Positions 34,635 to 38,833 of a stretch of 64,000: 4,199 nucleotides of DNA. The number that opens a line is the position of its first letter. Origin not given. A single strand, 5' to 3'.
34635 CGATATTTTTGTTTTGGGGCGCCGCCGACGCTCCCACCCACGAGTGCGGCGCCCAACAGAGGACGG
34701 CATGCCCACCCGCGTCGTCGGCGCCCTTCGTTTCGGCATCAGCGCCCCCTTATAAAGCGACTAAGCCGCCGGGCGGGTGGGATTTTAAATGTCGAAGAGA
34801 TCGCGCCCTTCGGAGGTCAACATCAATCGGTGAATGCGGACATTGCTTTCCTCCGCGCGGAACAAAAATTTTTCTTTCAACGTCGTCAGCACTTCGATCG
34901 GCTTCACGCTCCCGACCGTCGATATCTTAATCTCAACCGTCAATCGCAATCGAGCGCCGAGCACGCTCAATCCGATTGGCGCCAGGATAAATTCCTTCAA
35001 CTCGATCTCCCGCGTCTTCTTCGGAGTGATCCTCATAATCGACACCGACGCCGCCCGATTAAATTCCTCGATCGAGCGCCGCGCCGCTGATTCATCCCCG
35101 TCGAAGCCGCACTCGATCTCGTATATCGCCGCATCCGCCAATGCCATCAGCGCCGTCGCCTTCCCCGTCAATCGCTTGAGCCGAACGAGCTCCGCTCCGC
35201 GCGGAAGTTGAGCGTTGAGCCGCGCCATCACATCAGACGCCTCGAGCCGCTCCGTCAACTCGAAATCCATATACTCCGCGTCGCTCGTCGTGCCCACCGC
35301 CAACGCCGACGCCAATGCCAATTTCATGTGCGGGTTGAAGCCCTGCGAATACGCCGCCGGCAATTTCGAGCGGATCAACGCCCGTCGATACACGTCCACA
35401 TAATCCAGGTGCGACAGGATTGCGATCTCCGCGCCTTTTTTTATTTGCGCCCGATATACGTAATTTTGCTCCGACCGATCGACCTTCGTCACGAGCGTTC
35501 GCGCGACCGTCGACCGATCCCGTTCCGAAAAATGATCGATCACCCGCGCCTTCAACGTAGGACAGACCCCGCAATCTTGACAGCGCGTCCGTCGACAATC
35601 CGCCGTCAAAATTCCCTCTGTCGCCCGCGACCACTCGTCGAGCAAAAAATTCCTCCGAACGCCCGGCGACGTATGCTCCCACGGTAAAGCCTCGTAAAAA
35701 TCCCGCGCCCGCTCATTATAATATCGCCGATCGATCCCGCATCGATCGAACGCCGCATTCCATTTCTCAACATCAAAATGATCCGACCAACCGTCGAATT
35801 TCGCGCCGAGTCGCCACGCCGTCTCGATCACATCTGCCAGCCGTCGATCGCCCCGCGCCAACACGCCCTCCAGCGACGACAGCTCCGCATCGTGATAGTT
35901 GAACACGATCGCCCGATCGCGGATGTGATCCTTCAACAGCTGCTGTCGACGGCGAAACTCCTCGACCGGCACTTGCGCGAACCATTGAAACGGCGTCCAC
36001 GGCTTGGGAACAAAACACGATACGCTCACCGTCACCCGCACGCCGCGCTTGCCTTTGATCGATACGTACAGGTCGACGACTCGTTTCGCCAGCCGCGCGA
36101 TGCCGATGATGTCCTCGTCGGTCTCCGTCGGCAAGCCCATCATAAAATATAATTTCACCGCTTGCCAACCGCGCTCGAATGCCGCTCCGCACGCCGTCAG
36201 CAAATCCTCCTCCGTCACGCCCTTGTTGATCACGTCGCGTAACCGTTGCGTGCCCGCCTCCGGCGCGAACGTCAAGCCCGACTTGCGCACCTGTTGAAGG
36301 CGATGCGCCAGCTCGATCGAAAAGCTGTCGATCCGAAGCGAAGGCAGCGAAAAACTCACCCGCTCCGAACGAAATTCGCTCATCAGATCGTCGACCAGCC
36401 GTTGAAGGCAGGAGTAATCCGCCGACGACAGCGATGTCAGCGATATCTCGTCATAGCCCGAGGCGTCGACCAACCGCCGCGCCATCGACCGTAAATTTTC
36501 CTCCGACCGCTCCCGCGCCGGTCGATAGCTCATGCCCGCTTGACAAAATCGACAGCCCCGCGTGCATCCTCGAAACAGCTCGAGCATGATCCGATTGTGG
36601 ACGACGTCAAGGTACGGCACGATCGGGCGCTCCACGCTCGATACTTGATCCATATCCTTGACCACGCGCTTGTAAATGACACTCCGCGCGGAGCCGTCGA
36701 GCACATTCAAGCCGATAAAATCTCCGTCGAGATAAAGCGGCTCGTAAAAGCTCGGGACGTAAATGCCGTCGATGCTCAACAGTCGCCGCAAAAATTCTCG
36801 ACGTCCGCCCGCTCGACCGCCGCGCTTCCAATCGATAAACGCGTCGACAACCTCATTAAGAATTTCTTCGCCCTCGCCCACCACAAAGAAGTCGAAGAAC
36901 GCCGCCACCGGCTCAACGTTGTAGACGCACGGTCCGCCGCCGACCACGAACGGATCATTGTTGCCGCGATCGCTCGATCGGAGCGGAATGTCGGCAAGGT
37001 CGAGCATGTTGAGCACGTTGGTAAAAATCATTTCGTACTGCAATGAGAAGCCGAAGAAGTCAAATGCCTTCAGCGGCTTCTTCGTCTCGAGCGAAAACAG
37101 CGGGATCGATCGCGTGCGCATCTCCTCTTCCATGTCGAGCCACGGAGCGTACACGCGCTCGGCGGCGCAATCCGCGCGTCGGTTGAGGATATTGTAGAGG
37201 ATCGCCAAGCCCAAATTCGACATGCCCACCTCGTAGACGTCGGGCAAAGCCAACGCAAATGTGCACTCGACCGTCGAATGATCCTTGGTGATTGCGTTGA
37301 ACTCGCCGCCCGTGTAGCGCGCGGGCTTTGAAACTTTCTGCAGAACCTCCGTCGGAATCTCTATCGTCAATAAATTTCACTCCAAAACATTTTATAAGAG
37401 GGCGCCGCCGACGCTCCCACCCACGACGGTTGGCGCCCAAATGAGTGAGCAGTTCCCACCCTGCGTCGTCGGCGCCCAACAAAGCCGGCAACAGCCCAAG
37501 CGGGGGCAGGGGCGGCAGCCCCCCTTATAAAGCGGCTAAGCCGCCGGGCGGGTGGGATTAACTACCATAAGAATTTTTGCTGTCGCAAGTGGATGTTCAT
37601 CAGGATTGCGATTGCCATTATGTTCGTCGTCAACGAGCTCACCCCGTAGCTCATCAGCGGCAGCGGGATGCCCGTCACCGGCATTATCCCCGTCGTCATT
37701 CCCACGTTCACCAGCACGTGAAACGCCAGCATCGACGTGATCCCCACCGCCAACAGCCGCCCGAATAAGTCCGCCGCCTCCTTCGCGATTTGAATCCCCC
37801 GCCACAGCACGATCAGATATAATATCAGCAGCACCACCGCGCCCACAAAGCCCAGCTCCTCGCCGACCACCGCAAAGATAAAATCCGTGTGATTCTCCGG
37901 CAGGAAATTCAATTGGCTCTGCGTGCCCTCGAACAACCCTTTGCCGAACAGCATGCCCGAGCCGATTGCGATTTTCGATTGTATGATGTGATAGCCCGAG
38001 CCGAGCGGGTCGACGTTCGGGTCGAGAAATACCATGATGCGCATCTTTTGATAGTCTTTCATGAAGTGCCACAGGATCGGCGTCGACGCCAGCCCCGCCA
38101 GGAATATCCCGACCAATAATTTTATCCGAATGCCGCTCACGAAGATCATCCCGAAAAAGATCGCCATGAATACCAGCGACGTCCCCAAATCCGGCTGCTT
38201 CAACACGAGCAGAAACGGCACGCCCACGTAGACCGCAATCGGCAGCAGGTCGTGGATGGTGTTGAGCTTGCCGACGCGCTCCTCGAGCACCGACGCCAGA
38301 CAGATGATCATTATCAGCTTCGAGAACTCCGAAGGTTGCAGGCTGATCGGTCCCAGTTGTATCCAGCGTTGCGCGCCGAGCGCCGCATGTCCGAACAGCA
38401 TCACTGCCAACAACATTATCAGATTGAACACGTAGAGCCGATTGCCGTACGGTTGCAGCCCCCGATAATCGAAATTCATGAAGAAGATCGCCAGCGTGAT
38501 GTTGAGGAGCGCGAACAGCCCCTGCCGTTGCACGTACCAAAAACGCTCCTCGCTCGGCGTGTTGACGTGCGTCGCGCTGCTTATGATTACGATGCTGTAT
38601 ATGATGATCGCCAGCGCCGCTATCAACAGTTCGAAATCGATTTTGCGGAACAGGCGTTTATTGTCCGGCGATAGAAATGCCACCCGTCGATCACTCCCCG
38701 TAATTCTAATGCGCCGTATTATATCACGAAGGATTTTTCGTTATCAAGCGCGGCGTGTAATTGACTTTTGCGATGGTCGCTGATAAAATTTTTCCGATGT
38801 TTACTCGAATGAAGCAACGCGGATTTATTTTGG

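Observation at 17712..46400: Recurrent sense-strand G-quadruplex motif placed 24-27 nt upstream of start codons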

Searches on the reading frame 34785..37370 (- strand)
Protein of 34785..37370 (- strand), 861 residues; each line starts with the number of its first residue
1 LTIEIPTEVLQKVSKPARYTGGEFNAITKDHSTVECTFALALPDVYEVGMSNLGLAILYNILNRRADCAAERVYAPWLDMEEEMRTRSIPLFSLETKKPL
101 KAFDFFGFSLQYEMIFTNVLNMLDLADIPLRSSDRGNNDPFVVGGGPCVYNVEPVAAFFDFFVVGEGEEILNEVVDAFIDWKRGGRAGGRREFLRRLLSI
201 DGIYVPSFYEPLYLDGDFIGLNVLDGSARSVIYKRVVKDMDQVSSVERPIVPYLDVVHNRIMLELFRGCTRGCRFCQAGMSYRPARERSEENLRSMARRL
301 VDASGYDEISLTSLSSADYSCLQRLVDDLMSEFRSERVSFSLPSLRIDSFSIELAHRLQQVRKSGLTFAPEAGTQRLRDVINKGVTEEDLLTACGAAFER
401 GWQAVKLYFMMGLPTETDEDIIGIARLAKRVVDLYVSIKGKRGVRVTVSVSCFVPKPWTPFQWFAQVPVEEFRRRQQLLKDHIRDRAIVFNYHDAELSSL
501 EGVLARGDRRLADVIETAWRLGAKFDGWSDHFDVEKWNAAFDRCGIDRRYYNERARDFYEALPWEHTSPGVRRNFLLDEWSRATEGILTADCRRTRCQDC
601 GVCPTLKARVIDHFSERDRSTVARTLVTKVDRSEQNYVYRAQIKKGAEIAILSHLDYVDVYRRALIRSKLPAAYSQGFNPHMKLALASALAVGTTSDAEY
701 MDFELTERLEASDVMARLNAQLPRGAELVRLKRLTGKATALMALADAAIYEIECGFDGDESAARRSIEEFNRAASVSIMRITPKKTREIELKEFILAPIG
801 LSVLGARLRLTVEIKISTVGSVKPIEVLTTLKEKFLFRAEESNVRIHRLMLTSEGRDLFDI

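Call 14: search_protein_families(library=pfam, proteins=[window:34785-37370:-])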
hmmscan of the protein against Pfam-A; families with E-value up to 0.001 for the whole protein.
window:34785-37370:- (861 aa): 3 families
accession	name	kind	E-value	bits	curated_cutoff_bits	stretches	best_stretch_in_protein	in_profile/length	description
PF19864.5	Radical_SAM_N2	-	2.2e-62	209.4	29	1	54-206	1-151/151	Radical SAM proteins, N-terminal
PF10105.14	DUF2344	-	1.3e-42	146.1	23.8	1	639-823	2-175/176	Uncharacterized protein conserved in bacteria (DUF2344)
PF04055.27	Radical_SAM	-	2.5e-21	77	29.5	1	264-427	2-165/166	Radical SAM superfamily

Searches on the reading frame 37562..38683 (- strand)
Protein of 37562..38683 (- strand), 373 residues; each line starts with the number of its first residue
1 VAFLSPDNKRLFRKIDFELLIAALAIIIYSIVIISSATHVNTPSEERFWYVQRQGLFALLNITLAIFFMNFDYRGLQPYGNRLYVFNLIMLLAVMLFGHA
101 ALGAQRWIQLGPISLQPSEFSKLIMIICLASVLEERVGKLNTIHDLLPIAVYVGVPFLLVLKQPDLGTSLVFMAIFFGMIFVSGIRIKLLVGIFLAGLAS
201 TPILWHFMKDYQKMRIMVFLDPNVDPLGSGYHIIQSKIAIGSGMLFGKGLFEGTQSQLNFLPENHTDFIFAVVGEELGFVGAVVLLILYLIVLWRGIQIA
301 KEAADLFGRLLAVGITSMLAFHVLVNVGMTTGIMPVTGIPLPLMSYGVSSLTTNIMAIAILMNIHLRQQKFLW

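Call 14: search_protein_families(library=pfam, proteins=[window:37562-38683:-])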
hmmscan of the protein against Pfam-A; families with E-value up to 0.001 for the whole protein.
window:37562-38683:- (373 aa): 1 family
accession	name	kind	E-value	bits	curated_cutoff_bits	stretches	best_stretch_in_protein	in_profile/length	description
PF01098.24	FTSW_RODA_SPOVE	-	5.4e-109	364.9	26.4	1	21-368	6-354/356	Cell cycle protein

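Call 16: find_encoding_contigs(protein=window:37562-38683:-, flank=10000, max_places=6)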
Protein window:37562-38683:- (373 aa): no gene with exactly this product is on record in the collection.
